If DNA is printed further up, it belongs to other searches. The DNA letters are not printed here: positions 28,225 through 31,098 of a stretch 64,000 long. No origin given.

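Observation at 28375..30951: ArnT-like GT-C domain fused to a CapA/PGA_cap-like metallophosphoesterase-fold domain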

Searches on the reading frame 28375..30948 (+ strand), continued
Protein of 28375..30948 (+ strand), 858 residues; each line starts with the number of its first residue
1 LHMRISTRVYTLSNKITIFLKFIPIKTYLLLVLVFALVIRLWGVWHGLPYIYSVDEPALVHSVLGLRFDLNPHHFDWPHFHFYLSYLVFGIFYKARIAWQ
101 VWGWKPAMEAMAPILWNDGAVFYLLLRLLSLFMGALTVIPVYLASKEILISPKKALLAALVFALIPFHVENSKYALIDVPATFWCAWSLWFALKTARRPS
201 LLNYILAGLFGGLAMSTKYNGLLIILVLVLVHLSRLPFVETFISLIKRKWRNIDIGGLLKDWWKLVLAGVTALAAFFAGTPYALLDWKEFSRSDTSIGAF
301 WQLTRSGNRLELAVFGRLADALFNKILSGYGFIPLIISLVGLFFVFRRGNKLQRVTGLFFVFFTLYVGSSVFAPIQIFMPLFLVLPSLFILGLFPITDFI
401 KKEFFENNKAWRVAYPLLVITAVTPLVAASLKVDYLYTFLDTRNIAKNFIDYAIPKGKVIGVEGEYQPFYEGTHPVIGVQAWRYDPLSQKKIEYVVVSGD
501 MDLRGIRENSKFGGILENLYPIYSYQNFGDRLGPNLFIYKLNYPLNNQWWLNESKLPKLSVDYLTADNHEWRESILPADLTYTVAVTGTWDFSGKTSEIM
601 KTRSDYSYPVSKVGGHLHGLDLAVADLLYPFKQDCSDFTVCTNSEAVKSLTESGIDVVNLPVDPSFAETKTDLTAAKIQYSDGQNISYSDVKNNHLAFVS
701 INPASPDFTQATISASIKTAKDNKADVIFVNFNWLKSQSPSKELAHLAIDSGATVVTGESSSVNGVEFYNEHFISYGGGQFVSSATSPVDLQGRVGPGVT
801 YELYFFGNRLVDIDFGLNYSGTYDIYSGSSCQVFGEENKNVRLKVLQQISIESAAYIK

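Call 43: find_encoding_contigs(protein=P0006, flank=6000, max_places=2)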
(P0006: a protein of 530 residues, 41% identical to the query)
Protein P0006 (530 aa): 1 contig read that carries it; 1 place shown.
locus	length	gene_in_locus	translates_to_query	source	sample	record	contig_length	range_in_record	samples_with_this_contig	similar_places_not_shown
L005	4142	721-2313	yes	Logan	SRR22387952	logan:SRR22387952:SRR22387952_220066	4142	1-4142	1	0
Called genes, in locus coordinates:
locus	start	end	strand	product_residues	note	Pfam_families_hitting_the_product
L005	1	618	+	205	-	?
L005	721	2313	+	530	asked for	PF02366:PMT, PF13231:PMT_2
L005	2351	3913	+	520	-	PF02366:PMT, PF13231:PMT_2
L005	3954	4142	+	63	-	?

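Call 44: find_encoding_contigs(protein=P0012, flank=10000, max_places=2)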
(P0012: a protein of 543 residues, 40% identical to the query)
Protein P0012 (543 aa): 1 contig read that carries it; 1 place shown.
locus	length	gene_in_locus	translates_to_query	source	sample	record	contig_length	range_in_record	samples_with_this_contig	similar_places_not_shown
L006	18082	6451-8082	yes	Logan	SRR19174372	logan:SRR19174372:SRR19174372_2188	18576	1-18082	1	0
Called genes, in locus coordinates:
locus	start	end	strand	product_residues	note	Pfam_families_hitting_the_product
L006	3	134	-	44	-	?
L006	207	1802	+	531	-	PF02366:PMT, PF13231:PMT_2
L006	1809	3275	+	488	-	PF01943:Polysacc_synt, PF13440:Polysacc_synt_3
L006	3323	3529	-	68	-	-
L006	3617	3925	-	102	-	-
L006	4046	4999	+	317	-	PF00535:Glycos_transf_2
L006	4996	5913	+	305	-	PF03706:LPG_synthase_TM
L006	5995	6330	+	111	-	-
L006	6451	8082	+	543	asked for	PF02366:PMT, PF13231:PMT_2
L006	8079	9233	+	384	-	PF13524:Glyco_trans_1_2 (faint), PF00534:Glycos_transf_1, PF13692:Glyco_trans_1_4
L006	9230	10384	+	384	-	PF13439:Glyco_transf_4, PF13579:Glyco_trans_4_4, PF08323:Glyco_transf_5 (weak), PF00534:Glycos_transf_1, PF13692:Glyco_trans_1_4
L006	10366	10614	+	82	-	PF07866:DUF1653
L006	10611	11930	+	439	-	-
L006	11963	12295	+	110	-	-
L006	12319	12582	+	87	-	-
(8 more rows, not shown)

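Call 46: find_related_loci(query=A1, collection=genome_contigs, flank=8000)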
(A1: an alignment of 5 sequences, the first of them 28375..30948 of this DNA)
Query A1 (858 aa) in genome_contigs; peptide patterns used: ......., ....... (x = any residue, [..] = any of these).
103 stretches matched a pattern; 15 encode a relative of the query (tblastn E <= 1e-3); 15 distinct loci.
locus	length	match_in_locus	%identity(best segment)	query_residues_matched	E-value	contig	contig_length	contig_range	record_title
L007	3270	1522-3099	36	40-540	2e-80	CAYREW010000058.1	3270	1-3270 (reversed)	MAG TPA_asm: uncultured Candidatus Saccharibacteria bacterium isolate SRP141376_co2_233 genome assembly, contig: NODE_44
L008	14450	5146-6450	38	29-494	2e-73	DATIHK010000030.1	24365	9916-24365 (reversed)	MAG TPA_asm: Candidatus Saccharimonadales bacterium isolate SMAG_U15636 k141_137390, whole genome shotgun sequence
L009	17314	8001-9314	34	29-497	3e-64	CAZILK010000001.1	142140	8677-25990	MAG TPA_asm: uncultured Candidatus Saccharibacteria bacterium isolate SRP342105_co1_447 genome assembly, contig: NODE_13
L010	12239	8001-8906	42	39-350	1e-63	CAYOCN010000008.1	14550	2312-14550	MAG TPA_asm: uncultured Candidatus Saccharibacteria bacterium isolate SRP272421_co3_296 genome assembly, contig: NODE_11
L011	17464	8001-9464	31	26-540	4e-63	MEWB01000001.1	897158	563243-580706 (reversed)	MAG: candidate division WWE3 bacterium RIFOXYC1_FULL_40_10 RIFOXYC1_FULL_WWE3_40_10_complete_curated, whole genome shotg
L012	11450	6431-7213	43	29-308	1e-62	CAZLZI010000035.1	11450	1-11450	MAG TPA_asm: uncultured Candidatus Saccharibacteria bacterium isolate binchicken_co105_118 genome assembly, contig: NODE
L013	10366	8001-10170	44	27-366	2e-61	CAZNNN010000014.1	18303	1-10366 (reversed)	MAG TPA_asm: uncultured Candidatus Saccharibacteria bacterium isolate binchicken_co387_497 genome assembly, contig: NODE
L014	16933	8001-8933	42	17-346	2e-62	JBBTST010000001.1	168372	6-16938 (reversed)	MAG: Patescibacteria group bacterium isolate H41-bin102_1 H41_bin102_1_000000000001, whole genome shotgun sequence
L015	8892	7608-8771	38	4-410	3e-59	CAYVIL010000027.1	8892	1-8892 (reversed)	MAG TPA_asm: uncultured Candidatus Saccharibacteria bacterium isolate binchicken_co17_205 genome assembly, contig: NODE_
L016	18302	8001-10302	42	29-371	5e-59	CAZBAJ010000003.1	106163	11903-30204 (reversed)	MAG TPA_asm: uncultured Candidatus Saccharibacteria bacterium isolate SRP263991_co1_503 genome assembly, contig: NODE_11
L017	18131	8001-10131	40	29-366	9e-59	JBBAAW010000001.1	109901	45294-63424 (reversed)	MAG: Patescibacteria group bacterium isolate SO_2017_GW3_51 scaffold_192_c1_OW296A_2017, whole genome shotgun sequence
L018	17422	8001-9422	29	34-542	3e-54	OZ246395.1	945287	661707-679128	MAG: uncultured Candidatus Saccharibacteria bacterium isolate SRP292972_co1_112 genome assembly, chromosome: 1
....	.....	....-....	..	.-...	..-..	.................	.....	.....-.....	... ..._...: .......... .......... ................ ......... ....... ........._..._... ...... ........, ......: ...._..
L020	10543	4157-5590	28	30-542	2e-45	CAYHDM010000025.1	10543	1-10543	MAG TPA_asm: uncultured Candidatus Saccharibacteria bacterium isolate ERP119705_co12_185 genome assembly, contig: NODE_7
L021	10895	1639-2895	30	29-464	3e-44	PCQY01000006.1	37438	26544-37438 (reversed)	MAG: candidate division WWE3 bacterium CG23_combo_of_CG06-09_8_20_14_all_40_14 CG23_scaffold_256_c, whole genome shotgun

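Call 54: predict_structure(alignment_id=A5)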
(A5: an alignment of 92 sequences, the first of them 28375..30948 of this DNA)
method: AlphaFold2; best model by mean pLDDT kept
length: 858 residues; sequences in the alignment: 92
mean_pLDDT: 87.9   pTM: 0.77
mean pLDDT of the five models: 87.9, 87.8, 85.3, 83.9, 82.7
residues with pLDDT >= 90: 537; 70-90: 215; 50-70: 89; < 50: 17
segments of 3 or more residues with pLDDT < 50: 9-18
pLDDT, mean of each block of 10 residues (from residue 1): 51 48 89 98 87 63 58 70 90 96 96 90 92 98 97 97 97 93 98 97 98 93 96 88 79 83 97 96 91 91 85 96 96 97 94 97 96 94 98 97 95 94 96 92 90 93 65 82 84 92 92 88 93 93 70 72 82 65 92 84 67 69 93 85 84 93 91 96 95 95 90 95 97 80 96 95 93 94 74 81 91 91 63 86 91 87
secondary structure, 60 per line:
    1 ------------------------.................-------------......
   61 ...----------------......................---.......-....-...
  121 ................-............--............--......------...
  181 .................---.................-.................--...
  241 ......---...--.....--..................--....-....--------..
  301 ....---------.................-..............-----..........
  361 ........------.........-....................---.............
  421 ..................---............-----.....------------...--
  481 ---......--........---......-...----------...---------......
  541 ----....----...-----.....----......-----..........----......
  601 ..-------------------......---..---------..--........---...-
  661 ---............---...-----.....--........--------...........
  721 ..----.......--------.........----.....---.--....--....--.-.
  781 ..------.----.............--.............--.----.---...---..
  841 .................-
elements in order (helices of 4 or more, strands of 3 or more residues): H25-41 H55-63 H80-101 H105-111 H113-116 H118-136 H138-149 H152-163 H166-171 H178-197 H201-217 H219-235 H238-246 H255-259 H262-279 H282-285 H287-290 H299-304 H314-330 H332-345 H351-368 H375-383 H385-404 H408-438 H442-453 E459-463 E476-478 H484-489 E492-499 H503-508 E523-525 E535-540 H545-548 H561-565 H570-575 E581-590 H595-602 E622-627 H646-653 E657-659 H664-675 E679-681 E687-691 E694-701 H710-722 E727-733 H742-750 E755-759 E766-769 E772-775 E780-782 E794-806 E809-821 E833-835 H839-857

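Call 58: fold_search(model_id=the predicted structure, library=pdb)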
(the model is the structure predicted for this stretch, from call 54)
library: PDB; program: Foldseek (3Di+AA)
matches with E <= 10: 771; with E <= 0.001: 38
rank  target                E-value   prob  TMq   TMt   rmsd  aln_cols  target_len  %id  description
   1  8itg_A                1.7e-10  1.00  0.26  0.48   5.8       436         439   14  Crystal structure of lasso peptide epimerase MslH in complexed with precursor peptide variant MslAW21G (released 2023-06-21)
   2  7oci_F                1.7e-10  1.00  0.32  0.42  14.7       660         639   12  Cryo-EM structure of yeast Ost6p containing oligosaccharyltransferase complex (released 2022-02-16)
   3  8ith                  2.2e-10  1.00  0.26  0.48   5.8       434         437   14  Crystal structure of lasso peptide epimerase MslH H295N (released 2023-06-21)
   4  8gqb                  3.7e-10  1.00  0.26  0.48   5.7       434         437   14  Crystal structure of lasso peptide epimerase MslH D11A mutant (released 2023-06-21)
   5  8gq9                  4.0e-10  1.00  0.26  0.48   5.9       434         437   14  Crystal structure of lasso peptide epimerase MslH (released 2023-06-21)
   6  6ezn_F                2.7e-09  1.00  0.32  0.40  13.8       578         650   13  Cryo-EM structure of the yeast oligosaccharyltransferase (OST) complex (released 2018-01-17)
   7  8b6l_I                3.2e-09  1.00  0.33  0.40  14.2       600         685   13  Subtomogram average of the human Sec61-TRAP-OSTA-translocon (released 2022-12-07)
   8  8pn9_A                3.2e-09  1.00  0.33  0.42  13.3       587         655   13  Structure of human oligosaccharyltransferase OST-A complex bound to NGI-1 (released 2024-05-08)
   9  6s7o_A                7.3e-09  1.00  0.34  0.43  13.4       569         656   14  Cryo-EM structure of human oligosaccharyltransferase complex OST-A (released 2019-12-18)
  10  6s7t_A                7.7e-09  1.00  0.32  0.38  11.7       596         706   14  Cryo-EM structure of human oligosaccharyltransferase complex OST-B (released 2019-12-18)
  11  8age_A                8.0e-09  1.00  0.36  0.45  11.7       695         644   12  Structure of yeast oligosaccharylransferase complex with acceptor peptide bound (released 2022-12-07)
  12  8agc_A                1.0e-08  1.00  0.33  0.40  13.3       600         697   13  Structure of yeast oligosaccharylransferase complex with lipid-linked oligosaccharide and non-acceptor peptide bound (released 2022-12-07)
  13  8agb_A                1.9e-08  1.00  0.33  0.42  11.9       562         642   15  Structure of yeast oligosaccharylransferase complex with lipid-linked oligosaccharide bound (released 2022-12-07)
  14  6c26_A                3.3e-08  1.00  0.35  0.44  12.5       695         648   12  The Cryo-EM structure of a eukaryotic oligosaccharyl transferase complex (released 2018-01-31)
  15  9s6t_A                5.3e-08  1.00  0.38  0.61   7.3       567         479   12  Ternary cryo-EM structure of chicken ALG12 with Dol25-PP-GlcNAc2Man7, Dol25-P-Man, and Fab (released 2026-03-18)
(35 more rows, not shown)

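Call 81: list_cluster_members(proteins=[P0001, P0004, P0005])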
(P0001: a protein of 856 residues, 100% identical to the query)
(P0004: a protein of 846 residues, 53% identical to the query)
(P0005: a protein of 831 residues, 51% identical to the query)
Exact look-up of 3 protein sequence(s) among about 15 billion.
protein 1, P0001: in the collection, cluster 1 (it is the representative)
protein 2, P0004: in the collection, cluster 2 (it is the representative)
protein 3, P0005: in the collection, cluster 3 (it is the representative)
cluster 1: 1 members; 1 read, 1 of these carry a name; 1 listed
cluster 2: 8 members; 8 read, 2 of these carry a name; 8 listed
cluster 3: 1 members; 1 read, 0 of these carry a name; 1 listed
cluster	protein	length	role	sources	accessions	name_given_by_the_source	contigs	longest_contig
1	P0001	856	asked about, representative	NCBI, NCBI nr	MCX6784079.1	MAG: phospholipid carrier-dependent glycosyltransferase [candidate division WWE3 ... | phospholipid carrier-dependent glycosyltransferase [candidate division WWE3 bacterium]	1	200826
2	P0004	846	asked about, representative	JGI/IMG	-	hypothetical protein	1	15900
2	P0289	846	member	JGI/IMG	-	hypothetical protein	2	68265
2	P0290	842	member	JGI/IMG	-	-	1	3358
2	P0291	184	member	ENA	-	-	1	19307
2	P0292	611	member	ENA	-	-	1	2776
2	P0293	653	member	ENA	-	-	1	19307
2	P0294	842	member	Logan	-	-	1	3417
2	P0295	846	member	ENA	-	-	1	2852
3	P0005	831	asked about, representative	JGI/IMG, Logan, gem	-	-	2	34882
